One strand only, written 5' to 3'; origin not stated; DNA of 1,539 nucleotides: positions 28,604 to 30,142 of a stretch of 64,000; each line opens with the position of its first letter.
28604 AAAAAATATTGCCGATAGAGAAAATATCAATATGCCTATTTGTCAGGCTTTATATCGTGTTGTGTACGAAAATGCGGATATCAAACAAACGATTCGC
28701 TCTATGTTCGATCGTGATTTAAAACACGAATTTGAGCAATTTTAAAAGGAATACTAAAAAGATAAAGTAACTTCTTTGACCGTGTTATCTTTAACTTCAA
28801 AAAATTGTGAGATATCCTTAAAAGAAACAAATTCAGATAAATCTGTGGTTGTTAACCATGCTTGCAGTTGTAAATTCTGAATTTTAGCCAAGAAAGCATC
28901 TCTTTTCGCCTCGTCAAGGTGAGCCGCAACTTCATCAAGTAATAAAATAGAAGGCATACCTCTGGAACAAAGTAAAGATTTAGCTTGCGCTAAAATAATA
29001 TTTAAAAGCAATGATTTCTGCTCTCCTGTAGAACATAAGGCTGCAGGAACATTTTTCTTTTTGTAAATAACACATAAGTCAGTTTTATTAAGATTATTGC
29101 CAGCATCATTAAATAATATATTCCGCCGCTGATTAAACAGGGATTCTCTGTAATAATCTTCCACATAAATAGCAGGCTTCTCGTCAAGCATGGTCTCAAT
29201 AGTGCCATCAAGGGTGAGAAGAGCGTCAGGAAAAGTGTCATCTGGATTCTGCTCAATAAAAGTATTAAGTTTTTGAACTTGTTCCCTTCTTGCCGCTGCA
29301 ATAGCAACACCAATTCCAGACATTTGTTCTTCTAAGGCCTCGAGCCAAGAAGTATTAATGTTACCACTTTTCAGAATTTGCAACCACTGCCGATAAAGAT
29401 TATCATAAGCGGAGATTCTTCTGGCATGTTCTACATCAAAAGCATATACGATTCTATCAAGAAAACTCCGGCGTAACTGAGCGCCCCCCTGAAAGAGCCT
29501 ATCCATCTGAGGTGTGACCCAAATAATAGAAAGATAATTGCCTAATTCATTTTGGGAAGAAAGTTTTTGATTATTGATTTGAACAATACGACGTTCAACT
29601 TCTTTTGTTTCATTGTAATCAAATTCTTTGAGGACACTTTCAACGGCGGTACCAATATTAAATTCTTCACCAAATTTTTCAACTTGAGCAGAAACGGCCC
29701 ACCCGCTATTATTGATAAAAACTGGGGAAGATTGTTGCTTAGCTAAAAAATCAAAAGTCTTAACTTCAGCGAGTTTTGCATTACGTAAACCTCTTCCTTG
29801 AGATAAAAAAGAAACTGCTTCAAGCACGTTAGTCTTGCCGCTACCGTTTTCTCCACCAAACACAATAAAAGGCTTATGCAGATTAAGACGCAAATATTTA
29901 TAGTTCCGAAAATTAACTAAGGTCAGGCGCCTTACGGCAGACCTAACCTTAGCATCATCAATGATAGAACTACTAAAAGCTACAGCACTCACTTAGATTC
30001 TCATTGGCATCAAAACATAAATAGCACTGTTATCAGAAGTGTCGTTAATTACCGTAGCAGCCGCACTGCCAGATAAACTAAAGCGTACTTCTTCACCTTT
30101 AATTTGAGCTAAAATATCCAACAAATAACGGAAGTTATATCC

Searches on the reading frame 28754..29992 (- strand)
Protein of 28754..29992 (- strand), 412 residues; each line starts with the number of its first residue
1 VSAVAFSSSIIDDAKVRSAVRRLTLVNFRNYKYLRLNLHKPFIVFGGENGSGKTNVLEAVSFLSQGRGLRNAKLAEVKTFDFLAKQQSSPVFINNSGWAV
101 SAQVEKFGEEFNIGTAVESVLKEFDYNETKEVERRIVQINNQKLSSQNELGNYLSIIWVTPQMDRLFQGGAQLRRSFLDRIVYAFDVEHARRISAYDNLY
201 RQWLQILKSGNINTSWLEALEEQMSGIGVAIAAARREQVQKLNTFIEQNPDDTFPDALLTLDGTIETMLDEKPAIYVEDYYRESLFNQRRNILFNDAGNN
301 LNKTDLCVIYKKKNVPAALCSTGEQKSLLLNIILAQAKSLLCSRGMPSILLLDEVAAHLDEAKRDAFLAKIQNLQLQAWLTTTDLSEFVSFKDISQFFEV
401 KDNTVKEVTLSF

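Call 69: search_protein_families(library=pfam, proteins=[window:28754-29992:-], max_evalue=0.0001)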
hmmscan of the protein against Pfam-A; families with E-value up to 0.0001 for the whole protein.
window:28754-29992:- (412 aa): 4 families
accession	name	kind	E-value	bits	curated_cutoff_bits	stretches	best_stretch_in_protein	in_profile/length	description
PF02463.25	SMC_N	-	3.6e-19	69.5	40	1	20-399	2-213/220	RecF/RecN/SMC N terminal domain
PF13476.12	AAA_23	-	8.6e-10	40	27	1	22-154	1-112/201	AAA domain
PF13175.12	AAA_15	-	1.6e-09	38.3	32.1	1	21-94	4-80/374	AAA ATPase domain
PF13304.12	AAA_21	-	1.1e-08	36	27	1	44-360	3-272/304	AAA domain, putative AbiEii toxin, Type IV TA system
